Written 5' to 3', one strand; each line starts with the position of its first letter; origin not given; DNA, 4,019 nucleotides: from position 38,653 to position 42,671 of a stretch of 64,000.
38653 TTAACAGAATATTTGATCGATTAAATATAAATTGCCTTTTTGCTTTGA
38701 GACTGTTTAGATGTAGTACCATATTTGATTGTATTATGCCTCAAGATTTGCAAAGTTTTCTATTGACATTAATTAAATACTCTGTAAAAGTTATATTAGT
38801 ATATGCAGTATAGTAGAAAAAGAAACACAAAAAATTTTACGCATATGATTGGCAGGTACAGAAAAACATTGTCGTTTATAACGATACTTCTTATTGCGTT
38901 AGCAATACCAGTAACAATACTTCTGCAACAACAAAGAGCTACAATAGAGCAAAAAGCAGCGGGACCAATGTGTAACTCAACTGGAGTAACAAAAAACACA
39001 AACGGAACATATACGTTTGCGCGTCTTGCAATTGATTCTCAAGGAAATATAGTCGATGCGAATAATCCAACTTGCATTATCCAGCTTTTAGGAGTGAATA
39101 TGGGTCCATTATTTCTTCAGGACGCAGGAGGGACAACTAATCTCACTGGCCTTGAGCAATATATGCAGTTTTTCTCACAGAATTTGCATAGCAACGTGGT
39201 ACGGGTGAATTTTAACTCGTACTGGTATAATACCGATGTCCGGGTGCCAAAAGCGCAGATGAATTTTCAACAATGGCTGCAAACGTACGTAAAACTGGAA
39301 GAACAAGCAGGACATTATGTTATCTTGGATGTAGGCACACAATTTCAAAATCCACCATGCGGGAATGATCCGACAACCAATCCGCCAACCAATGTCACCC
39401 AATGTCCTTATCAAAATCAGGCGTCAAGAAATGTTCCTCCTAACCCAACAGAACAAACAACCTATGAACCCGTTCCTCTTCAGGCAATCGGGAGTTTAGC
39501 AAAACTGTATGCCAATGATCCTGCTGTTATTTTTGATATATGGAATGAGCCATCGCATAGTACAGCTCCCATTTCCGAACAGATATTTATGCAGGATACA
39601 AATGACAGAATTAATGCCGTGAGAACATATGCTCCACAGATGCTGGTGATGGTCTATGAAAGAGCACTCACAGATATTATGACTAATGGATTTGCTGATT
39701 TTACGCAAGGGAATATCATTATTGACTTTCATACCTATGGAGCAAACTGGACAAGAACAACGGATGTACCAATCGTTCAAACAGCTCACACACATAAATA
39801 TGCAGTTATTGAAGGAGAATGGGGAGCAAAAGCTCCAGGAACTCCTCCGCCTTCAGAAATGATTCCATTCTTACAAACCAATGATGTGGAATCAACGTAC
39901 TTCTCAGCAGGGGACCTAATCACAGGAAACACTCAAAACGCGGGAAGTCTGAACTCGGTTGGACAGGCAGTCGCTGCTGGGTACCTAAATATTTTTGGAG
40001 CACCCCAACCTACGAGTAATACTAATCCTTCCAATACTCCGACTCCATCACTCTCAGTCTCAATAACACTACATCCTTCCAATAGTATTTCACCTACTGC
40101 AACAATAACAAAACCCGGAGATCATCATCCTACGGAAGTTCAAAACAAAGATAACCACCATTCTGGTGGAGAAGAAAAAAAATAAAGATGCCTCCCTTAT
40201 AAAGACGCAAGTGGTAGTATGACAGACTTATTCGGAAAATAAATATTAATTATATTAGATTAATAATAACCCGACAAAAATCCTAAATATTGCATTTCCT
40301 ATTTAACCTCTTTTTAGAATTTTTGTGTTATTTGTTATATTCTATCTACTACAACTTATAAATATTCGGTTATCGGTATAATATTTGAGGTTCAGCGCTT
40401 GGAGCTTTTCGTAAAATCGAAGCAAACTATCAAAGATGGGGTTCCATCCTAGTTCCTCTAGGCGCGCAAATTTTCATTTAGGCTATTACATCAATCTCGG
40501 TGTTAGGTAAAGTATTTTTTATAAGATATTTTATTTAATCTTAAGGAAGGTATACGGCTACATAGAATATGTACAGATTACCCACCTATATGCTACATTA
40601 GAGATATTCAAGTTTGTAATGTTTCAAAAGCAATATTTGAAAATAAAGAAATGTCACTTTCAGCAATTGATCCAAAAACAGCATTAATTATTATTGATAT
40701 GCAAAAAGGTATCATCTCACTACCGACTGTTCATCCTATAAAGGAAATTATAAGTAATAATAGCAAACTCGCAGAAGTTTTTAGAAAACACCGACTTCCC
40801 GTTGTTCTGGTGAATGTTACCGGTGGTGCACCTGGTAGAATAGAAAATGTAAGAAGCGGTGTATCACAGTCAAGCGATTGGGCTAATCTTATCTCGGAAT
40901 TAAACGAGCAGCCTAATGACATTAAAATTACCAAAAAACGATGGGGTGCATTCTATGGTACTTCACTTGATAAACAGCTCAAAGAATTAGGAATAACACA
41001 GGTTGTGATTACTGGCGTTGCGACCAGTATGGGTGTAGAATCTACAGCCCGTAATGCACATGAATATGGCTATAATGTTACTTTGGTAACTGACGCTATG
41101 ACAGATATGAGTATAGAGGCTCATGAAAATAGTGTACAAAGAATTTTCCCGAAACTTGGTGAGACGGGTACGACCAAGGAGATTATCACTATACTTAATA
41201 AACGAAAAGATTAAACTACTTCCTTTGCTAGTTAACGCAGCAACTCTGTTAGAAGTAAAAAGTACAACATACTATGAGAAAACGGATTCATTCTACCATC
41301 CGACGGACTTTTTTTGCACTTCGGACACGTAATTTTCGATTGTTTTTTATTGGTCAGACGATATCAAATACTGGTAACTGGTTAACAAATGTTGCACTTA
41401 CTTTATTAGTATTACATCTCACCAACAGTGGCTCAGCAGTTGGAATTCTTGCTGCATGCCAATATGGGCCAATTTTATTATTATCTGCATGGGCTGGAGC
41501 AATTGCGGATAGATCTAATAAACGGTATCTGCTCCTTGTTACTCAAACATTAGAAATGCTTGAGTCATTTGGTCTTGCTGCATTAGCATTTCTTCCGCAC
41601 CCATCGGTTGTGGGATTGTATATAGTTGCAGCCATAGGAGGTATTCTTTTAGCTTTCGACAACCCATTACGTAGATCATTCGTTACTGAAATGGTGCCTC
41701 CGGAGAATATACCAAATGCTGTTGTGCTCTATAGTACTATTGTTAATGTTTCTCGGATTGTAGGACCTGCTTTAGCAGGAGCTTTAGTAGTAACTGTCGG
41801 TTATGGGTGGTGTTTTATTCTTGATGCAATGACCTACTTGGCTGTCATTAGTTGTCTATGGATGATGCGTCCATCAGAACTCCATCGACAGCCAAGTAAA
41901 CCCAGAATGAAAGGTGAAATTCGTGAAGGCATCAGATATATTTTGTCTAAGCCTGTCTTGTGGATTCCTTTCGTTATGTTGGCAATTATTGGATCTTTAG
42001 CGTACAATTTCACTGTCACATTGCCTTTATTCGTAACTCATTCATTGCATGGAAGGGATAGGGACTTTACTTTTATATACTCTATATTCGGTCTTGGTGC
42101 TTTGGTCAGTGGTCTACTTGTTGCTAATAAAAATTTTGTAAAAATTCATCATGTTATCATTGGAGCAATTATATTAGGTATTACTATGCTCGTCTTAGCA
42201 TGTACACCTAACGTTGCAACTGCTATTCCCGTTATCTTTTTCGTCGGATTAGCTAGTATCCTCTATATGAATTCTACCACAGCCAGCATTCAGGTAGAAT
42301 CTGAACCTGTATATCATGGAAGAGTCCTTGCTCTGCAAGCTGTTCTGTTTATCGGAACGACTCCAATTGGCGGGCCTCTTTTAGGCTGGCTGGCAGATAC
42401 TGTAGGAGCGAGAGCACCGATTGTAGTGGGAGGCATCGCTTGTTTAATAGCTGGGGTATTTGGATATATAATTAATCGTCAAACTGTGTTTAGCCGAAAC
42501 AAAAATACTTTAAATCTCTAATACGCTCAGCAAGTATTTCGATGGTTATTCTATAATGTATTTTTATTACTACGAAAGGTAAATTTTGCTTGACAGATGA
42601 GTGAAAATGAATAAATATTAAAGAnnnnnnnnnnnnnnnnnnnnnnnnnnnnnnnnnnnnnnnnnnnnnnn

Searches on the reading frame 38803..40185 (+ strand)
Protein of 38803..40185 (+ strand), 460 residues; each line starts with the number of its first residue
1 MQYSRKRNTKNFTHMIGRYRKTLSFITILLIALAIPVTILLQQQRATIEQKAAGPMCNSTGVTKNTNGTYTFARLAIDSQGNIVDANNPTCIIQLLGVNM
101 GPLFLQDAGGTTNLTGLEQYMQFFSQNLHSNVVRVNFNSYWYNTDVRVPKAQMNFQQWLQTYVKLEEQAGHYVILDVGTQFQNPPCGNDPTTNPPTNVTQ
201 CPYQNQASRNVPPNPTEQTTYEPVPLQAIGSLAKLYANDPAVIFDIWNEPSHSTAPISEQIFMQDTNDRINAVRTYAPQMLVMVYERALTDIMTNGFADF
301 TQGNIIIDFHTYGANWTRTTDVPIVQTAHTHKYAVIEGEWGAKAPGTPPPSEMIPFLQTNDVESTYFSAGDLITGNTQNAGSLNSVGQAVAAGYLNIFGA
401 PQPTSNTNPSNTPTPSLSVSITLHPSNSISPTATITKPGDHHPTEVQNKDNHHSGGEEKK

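Call 22: search_protein_families(library=pfam, proteins=[window:38803-40185:+], max_evalue=0.001)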
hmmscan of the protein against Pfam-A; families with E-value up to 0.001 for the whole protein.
window:38803-40185:+ (460 aa): 1 family
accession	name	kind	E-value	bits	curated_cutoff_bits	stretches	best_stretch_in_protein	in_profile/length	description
PF00150.24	Cellulase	-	5.9e-17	62.5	23.5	1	117-370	22-269/272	Cellulase (glycosyl hydrolase family 5)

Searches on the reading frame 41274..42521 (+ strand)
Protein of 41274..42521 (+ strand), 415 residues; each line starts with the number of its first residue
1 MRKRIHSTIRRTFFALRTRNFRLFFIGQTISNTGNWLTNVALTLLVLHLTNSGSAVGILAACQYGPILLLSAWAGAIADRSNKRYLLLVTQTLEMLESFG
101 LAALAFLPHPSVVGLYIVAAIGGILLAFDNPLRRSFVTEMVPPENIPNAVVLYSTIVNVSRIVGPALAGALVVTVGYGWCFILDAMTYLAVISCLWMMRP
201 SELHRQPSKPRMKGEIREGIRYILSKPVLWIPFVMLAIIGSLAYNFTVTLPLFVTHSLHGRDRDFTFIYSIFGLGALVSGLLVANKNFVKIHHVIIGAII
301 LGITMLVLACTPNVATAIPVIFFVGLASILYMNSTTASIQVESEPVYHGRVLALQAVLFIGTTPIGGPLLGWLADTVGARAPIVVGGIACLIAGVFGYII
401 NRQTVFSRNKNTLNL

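Call 73: search_protein_families(library=pfam, proteins=[window:41274-42521:+], max_evalue=0.01)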
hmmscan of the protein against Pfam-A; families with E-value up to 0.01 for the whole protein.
window:41274-42521:+ (415 aa): 2 families
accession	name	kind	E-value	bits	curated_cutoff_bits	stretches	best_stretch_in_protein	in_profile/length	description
PF05977.19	MFS_3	-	7.2e-57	193.4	27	1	13-401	4-394/524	Transmembrane secretion effector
PF07690.21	MFS_1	-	1.6e-35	123.1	33.4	2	25-357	2-337/347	Major Facilitator Superfamily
